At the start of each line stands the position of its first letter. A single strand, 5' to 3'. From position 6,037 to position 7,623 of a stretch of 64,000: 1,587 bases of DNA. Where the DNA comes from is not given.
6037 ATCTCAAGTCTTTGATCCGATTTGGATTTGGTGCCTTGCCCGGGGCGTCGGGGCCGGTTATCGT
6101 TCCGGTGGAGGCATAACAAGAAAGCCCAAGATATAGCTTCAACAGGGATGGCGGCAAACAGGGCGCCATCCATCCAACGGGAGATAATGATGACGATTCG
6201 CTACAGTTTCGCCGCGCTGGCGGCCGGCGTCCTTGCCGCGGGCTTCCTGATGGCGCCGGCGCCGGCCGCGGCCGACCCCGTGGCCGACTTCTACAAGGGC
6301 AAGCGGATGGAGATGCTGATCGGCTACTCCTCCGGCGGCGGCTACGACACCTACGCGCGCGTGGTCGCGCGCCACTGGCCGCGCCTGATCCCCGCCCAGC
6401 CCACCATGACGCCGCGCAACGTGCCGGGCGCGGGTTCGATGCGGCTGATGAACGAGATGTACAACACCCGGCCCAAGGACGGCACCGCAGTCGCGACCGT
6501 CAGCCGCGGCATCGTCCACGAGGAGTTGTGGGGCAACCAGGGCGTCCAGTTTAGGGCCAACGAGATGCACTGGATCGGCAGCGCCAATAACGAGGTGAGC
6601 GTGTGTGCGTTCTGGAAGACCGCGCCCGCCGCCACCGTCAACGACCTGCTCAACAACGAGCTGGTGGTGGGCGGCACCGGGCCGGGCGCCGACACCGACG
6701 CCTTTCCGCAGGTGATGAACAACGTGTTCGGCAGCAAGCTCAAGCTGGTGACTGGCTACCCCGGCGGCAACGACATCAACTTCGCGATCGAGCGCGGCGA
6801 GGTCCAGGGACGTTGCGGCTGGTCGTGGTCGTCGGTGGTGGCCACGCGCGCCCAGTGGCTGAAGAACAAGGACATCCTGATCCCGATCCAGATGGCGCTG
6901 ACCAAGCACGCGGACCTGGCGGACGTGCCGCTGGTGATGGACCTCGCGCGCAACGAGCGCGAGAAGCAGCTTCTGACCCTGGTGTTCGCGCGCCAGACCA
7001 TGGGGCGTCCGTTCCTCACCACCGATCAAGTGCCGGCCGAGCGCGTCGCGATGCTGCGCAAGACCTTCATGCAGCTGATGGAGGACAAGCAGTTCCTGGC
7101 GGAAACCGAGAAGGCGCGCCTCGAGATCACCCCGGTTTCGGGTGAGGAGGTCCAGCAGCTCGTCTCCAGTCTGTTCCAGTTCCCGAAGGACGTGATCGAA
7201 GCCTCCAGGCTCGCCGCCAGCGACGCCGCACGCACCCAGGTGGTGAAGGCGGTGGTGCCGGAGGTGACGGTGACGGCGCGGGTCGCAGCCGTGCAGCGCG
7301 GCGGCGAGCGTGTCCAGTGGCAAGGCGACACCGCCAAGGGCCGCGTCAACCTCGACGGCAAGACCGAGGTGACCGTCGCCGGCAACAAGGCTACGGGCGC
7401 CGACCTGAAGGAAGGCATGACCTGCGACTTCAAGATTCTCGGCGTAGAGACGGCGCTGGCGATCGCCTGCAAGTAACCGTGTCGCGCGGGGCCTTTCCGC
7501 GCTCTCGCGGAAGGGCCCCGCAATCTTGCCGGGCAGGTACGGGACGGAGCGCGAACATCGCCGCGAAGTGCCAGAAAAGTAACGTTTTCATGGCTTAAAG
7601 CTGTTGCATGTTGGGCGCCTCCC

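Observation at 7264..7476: The same small domain is fused to the C-terminus of two Bug/TctC-family binding proteins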

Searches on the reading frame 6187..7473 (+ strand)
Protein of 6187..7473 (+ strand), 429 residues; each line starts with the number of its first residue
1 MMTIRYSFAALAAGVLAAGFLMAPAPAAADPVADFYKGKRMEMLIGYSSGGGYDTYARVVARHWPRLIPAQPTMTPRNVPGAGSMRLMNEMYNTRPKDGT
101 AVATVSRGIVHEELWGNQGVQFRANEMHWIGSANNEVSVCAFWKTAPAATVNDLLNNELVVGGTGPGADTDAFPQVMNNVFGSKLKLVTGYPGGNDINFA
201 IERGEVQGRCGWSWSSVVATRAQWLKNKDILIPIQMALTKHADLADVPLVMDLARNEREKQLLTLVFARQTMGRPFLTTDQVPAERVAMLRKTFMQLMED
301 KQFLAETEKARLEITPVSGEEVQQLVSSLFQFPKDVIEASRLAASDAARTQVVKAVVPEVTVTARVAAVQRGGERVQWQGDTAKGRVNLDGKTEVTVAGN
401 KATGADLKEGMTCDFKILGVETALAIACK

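Call 10: search_protein_families(library=pfam, max_evalue=1, proteins=[window:6187-7473:+])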
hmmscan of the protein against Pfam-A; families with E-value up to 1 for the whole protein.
window:6187-7473:+ (429 aa): 1 family
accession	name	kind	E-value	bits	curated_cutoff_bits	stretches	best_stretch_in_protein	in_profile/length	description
PF16868.10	NMT1_3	-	0.077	13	27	1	100-187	53-141/289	NMT1-like family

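Call 17: find_homologous_proteins(query=window:6187-7473:+, max_evalue=0.00001)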
Query window:6187-7473:+ (429 aa): 6342 proteins with E <= 0.00001 among 8000 candidates; the best 120 are listed.
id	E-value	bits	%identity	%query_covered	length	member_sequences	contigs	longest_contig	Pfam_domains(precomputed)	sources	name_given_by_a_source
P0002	2.9e-284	960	100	100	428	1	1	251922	-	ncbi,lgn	-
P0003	1.1e-178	613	62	100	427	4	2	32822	-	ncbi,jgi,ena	ncbi:MAG TPA: hypothetical protein VGC25_01630 [Alphaproteobacteria bacterium]|jgi:tripartite-type t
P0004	3.1e-171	588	63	94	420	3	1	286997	-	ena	-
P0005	6.7e-164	564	60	93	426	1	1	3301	PF03401.19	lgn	-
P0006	5.5e-161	554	57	97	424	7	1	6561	PF03401.19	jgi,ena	-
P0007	4.0e-160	552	59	97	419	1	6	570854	-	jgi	jgi:tripartite-type tricarboxylate transporter receptor subunit TctC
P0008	5.1e-160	551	59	97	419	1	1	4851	-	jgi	jgi:tripartite-type tricarboxylate transporter receptor subunit TctC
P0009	5.7e-160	551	61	94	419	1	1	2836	-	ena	-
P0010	6.4e-160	551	61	94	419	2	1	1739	-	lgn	-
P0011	4.4e-159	548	59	99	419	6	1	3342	-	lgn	-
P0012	7.5e-159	547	60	94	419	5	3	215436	-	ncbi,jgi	jgi:tripartite-type tricarboxylate transporter receptor subunit TctC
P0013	9.7e-159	547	59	96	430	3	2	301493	-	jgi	jgi:tripartite-type tricarboxylate transporter receptor subunit TctC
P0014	1.3e-158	547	58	100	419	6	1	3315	-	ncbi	-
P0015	1.4e-157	543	58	94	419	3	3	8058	-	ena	-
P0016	5.6e-157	541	59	94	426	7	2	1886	PF03401.19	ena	-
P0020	2.2e-150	520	55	93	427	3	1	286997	PF03401.19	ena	-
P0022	1.8e-148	513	59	90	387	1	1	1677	PF03401.19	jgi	jgi:tripartite-type tricarboxylate transporter receptor subunit TctC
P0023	6.1e-148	512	54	97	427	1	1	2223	PF03401.19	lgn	-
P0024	7.4e-146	505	54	93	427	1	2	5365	PF03401.19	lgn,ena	-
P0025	3.8e-145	502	54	93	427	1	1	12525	PF03401.19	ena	-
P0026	7.2e-144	498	52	94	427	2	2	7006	PF03401.19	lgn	-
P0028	3.0e-141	489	54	94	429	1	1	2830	PF03401.19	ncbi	-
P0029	1.1e-140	488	52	98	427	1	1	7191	PF03401.19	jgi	jgi:tripartite-type tricarboxylate transporter receptor subunit TctC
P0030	1.7e-140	487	52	97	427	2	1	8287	PF03401.19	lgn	-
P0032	2.6e-140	486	52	100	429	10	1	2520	PF03401.19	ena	-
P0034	1.8e-139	484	53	94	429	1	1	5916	PF03401.19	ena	-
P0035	1.9e-139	484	51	99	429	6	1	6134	PF03401.19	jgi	jgi:tripartite-type tricarboxylate transporter receptor subunit TctC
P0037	2.1e-139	483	54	94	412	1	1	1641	PF03401.19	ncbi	ncbi:MAG: Bug family tripartite tricarboxylate transporter substrate binding protein, partial [Rhodo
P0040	1.0e-138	481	51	97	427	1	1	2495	PF03401.19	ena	-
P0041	1.1e-138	481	51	97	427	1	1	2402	PF03401.19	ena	-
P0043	1.9e-138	480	53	94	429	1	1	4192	PF03401.19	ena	-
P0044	2.0e-138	480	53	93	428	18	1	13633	PF03401.19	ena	-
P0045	2.6e-138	480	51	97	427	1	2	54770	PF03401.19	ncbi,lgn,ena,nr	ncbi:MAG: hypothetical protein IID53_02905 [Proteobacteria bacterium]|nr:hypothetical protein [Pseud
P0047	3.7e-138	479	51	97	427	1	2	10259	PF03401.19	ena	-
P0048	4.8e-138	479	51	97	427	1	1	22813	PF03401.19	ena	-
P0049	5.0e-138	479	51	97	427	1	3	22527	PF03401.19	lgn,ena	-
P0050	5.3e-138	479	52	94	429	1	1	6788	PF03401.19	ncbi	-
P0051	9.3e-138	478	53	94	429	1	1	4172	PF03401.19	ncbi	-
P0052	9.3e-138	478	51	98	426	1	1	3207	PF03401.19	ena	-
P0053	1.0e-137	478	51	100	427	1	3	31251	PF03401.19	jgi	jgi:tripartite-type tricarboxylate transporter receptor subunit TctC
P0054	1.3e-137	478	50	97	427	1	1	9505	PF03401.19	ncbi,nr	ncbi:MAG: hypothetical protein IIB65_06635 [Proteobacteria bacterium]|nr:hypothetical protein [Pseud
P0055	1.3e-137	478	51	97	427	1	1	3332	PF03401.19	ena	-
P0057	1.5e-137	477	49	100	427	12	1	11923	PF03401.19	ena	-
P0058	1.7e-137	477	51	97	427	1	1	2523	PF03401.19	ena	-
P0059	2.0e-137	477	51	100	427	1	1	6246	PF03401.19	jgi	-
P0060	3.0e-137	476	53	99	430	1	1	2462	PF03401.19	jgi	jgi:tripartite-type tricarboxylate transporter receptor subunit TctC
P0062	3.6e-137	476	51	100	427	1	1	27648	PF03401.19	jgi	jgi:tripartite-type tricarboxylate transporter receptor subunit TctC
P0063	2.3e-136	473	53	94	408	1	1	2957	PF03401.19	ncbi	ncbi:MAG: tripartite tricarboxylate transporter substrate-binding protein, partial [Alphaproteobacte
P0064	3.0e-136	473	50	97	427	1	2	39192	PF03401.19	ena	-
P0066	4.1e-136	473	50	100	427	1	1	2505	PF03401.19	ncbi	-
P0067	4.2e-136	473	50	100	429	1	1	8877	PF03401.19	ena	-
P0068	4.4e-136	472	50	97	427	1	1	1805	PF03401.19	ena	-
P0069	8.2e-136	472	50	100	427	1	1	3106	PF03401.19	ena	-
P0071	1.4e-135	471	49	100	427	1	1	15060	PF03401.19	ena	-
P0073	4.2e-135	469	50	97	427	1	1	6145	PF03401.19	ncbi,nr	ncbi:MAG: hypothetical protein IH903_06105 [Proteobacteria bacterium]|nr:hypothetical protein [Pseud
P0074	4.5e-135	469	50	97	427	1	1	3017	PF03401.19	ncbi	-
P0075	5.0e-135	469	49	98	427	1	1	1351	PF03401.19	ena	-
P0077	7.3e-135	468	50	97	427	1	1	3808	PF03401.19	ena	-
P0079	1.1e-134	468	49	98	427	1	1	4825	PF03401.19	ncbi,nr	ncbi:MAG: tripartite tricarboxylate transporter substrate-binding protein [Alphaproteobacteria bacte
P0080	1.1e-134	468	50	97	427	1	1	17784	PF03401.19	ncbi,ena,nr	ncbi:MAG: hypothetical protein IIA72_05900 [Proteobacteria bacterium]|nr:hypothetical protein [Pseud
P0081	1.3e-134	468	50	98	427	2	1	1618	PF03401.19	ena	-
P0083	1.6e-134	467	49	100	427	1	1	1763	PF03401.19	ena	-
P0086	2.5e-134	467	49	100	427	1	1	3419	PF03401.19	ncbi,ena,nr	ncbi:MAG: hypothetical protein IH904_08865 [Proteobacteria bacterium]|nr:hypothetical protein [Pseud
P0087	2.6e-134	467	49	100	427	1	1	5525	PF03401.19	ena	-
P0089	3.1e-134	466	49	100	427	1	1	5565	PF03401.19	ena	-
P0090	3.4e-134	466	49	98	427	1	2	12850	PF03401.19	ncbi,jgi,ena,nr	ncbi:MAG: hypothetical protein E2O94_03765 [Alphaproteobacteria bacterium]|nr:MAG: hypothetical prot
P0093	6.2e-134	465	49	98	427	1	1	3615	PF03401.19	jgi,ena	-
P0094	8.5e-134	465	49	98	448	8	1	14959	PF03401.19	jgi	-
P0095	1.1e-133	465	50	97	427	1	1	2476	PF03401.19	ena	-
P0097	1.5e-133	464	49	97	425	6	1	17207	PF03401.19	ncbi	ncbi:MAG: tripartite tricarboxylate transporter substrate-binding protein [Rhodospirillaceae bacteri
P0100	3.2e-133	463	49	98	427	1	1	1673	PF03401.19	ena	-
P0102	3.8e-133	463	48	100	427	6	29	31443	PF03401.19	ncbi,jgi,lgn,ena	ncbi:MAG: Bug family tripartite tricarboxylate transporter substrate binding protein [Rhodospirillal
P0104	7.1e-133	462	50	97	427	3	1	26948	PF03401.19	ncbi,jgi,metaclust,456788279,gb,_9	metaclust:\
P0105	1.2e-132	461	50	97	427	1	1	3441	PF03401.19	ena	-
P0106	1.5e-132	461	49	92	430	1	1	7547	PF03401.19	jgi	jgi:tripartite-type tricarboxylate transporter receptor subunit TctC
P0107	1.6e-132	461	51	95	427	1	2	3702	PF03401.19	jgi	-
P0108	1.9e-132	461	51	94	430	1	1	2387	PF03401.19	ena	-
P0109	2.5e-132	460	51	94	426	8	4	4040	PF03401.19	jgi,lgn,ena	jgi:tripartite-type tricarboxylate transporter receptor subunit TctC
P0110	2.8e-132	460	49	94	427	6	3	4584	PF03401.19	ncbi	-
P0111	3.9e-132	459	50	99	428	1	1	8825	PF03401.19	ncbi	-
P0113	4.1e-132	459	49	98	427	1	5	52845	PF03401.19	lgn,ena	-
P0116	1.9e-131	457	49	95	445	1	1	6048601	-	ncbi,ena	-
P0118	2.5e-131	457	50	95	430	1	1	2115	PF03401.19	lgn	-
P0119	2.6e-131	457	49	97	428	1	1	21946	PF03401.19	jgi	jgi:tripartite-type tricarboxylate transporter receptor subunit TctC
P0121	3.1e-131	456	49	93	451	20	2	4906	PF03401.19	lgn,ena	-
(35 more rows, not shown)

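Call 33: predict_structure(alignment_id=A4)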
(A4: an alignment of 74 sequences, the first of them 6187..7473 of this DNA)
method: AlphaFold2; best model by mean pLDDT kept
length: 429 residues; sequences in the alignment: 74
mean_pLDDT: 92.8   pTM: 0.84
mean pLDDT of the five models: 92.8, 92.3, 92.2, 92.0, 91.3
residues with pLDDT >= 90: 365; 70-90: 37; 50-70: 18; < 50: 9
segments of 3 or more residues with pLDDT < 50: 1-5, 7-9
pLDDT, mean of each block of 10 residues (from residue 1): 45 52 65 97 90 92 98 96 93 98 96 96 98 97 98 98 91 97 97 89 96 93 96 98 97 98 98 97 98 99 97 96 98 98 96 89 97 94 92 96 97 94 94
secondary structure, 60 per line:
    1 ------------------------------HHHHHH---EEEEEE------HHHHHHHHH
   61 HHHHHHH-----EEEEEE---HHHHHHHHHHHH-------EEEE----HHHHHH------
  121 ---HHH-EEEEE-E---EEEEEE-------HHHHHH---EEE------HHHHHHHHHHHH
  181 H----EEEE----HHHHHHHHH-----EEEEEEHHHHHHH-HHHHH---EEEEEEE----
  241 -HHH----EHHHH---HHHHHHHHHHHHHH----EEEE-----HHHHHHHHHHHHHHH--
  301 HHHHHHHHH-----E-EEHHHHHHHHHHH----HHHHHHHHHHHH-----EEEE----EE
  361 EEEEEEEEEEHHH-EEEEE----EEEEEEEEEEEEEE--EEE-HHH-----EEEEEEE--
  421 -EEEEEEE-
elements in order: H31-36 E40-45 H52-67 E73-78 H82-93 E101-104 H109-114 E128-132 E138-143 H151-156 E160-162 H169-181 E186-189 H194-202 E208-213 H214-220 H222-226 E230-236 H250-253 H257-270 E275-278 H284-298 H301-309 H319-329 H334-345 E351-354 E359-370 E375-379 E384-397 E400-402 E412-418 E422-428

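Call 40: search_protein_families(library=ncbifam, max_evalue=0.01, proteins=[window:6187-7473:+])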
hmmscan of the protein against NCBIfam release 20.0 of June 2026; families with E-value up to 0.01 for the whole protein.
window:6187-7473:+ (429 aa): 0 families

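Call 66: search_solved_structures(query=A4, max_evalue=0.001, show_alignments=1)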
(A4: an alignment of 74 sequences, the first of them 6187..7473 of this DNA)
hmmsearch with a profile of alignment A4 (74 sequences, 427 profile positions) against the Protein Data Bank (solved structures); distinct sequences matched with E-value up to 0.001: 9.
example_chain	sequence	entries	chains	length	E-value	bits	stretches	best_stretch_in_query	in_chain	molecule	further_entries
25hk_A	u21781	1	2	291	2.3e-11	46.5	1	28-162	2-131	Tripartite tricarboxylate transporter substrate binding protein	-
2dvz_A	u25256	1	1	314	2.4e-11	46.5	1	30-154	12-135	Putative exported protein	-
4x9t_A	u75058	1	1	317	9.7e-11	44.5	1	28-335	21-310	Uncharacterized protein UPF0065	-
8hka_A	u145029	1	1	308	9.8e-09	37.9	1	38-183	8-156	Periplasmic terephthalate binding protein (TBP)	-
8hkb_A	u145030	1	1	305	1e-08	37.9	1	38-183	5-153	Periplasmic terephthalate binding protein (TBP)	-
8hk9_D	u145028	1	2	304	1.1e-08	37.7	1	39-183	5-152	Periplasmic terephthalate binding protein (TBP)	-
2f5x_A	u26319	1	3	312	1.6e-07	33.8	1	34-312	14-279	BugD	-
7ndr_A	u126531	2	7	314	1.4e-06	30.8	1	33-247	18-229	Tripartite tricarboxylate transporter substrate binding protein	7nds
2qpq_A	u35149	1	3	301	7.1e-05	25.2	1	36-249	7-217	protein Bug27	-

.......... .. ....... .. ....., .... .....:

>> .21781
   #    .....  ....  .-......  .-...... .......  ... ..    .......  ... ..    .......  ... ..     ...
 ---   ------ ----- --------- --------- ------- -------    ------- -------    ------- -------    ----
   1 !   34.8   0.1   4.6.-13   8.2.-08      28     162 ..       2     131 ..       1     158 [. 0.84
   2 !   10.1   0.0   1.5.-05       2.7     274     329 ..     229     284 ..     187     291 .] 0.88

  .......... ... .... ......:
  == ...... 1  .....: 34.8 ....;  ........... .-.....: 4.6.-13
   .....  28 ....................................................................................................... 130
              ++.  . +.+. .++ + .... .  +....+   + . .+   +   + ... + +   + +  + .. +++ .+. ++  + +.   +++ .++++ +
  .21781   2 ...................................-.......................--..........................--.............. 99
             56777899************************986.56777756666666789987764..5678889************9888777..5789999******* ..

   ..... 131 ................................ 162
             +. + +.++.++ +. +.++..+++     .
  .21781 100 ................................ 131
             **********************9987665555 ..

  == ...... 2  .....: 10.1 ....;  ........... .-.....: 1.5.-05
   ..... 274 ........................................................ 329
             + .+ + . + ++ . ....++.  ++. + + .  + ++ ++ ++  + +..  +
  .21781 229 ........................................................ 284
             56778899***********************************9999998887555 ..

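Call 68: fold_search(model_id=the predicted structure, library=pdb)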
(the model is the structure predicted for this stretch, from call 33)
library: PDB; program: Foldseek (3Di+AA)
matches with E <= 10: 1119; with E <= 0.001: 219
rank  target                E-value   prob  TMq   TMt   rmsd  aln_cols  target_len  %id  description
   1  8hk9_A                1.9e-15  1.00  0.56  0.80   3.8       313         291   14  Apo-form of Periplasmic terephthalate binding protein (TBP) from Ideonella sakaiensis (released 2023-06-21)
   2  4x9t                  9.2e-14  1.00  0.55  0.78   4.1       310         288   16  Crystal structure of a TctC solute binding protein from Polaromonas (Bpro_3516, Target EFI-510338), no ligand (released 2014-12-24)
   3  7ndr_C                1.0e-13  1.00  0.52  0.73   4.5       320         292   16  Crystal structure of TphC in an open conformation (released 2021-11-03)
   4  7ndr_A                1.7e-13  1.00  0.53  0.75   4.4       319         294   16  Crystal structure of TphC in an open conformation (released 2021-11-03)
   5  7ndr_B                2.8e-13  1.00  0.54  0.76   4.3       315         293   16  Crystal structure of TphC in an open conformation (released 2021-11-03)
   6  7nds                  3.0e-13  1.00  0.51  0.71   5.1       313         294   16  Crystal structure of TphC in a closed conformation (released 2021-11-03)
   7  8hka                  3.3e-13  1.00  0.52  0.71   4.8       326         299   14  TPA bound-form of Periplasmic terephthalate binding protein (TBP) from Ideonella sakaiensis (released 2023-06-21)
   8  8hkb                  4.5e-13  1.00  0.52  0.70   4.9       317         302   15  TPA bound-form of Periplasmic terephthalate binding protein (TBP) from Ideonella sakaiensis mutant K184D (released 2023-06-21)
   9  2f5x_A                6.0e-13  1.00  0.50  0.67   4.9       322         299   16  Structure of periplasmic binding protein BugD (released 2006-01-24)
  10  2qpq_A                9.5e-13  1.00  0.53  0.75   4.0       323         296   15  Structure of Bug27 from Bordetella pertussis (released 2007-08-21)
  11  6hke_B                1.4e-12  1.00  0.51  0.70   4.9       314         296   16  MatC (Rpa3494) from Rhodopseudomonas palustris with bound malate (released 2018-12-05)
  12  5oei                  1.5e-12  1.00  0.51  0.70   4.7       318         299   15  R. palustris Rpa4515 with oxoadipate (released 2017-11-08)
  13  2f5x_B                1.6e-12  1.00  0.51  0.69   4.8       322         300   15  Structure of periplasmic binding protein BugD (released 2006-01-24)
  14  6hke_A                2.6e-12  1.00  0.50  0.70   4.7       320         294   15  MatC (Rpa3494) from Rhodopseudomonas palustris with bound malate (released 2018-12-05)
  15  2dvz                  4.6e-12  1.00  0.51  0.69   5.3       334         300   14  Structure of a periplasmic transporter (released 2006-11-07)
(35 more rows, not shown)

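Call 82: list_cluster_members(proteins=[P0002, P0001, P0217, P0271])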
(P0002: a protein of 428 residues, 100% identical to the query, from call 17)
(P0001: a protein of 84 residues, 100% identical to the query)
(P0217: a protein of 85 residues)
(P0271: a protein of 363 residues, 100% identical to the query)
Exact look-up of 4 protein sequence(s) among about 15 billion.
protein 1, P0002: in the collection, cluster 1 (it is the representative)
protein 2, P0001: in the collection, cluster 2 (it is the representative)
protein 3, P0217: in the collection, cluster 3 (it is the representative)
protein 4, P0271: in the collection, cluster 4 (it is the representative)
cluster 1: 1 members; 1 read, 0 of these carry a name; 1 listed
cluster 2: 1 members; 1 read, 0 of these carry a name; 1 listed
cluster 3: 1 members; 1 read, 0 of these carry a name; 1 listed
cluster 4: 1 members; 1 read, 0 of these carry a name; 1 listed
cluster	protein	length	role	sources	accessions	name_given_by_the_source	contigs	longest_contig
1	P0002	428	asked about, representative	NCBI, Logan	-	-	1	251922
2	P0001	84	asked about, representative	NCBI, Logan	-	-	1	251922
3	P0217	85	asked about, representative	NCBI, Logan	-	-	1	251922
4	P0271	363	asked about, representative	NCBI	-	-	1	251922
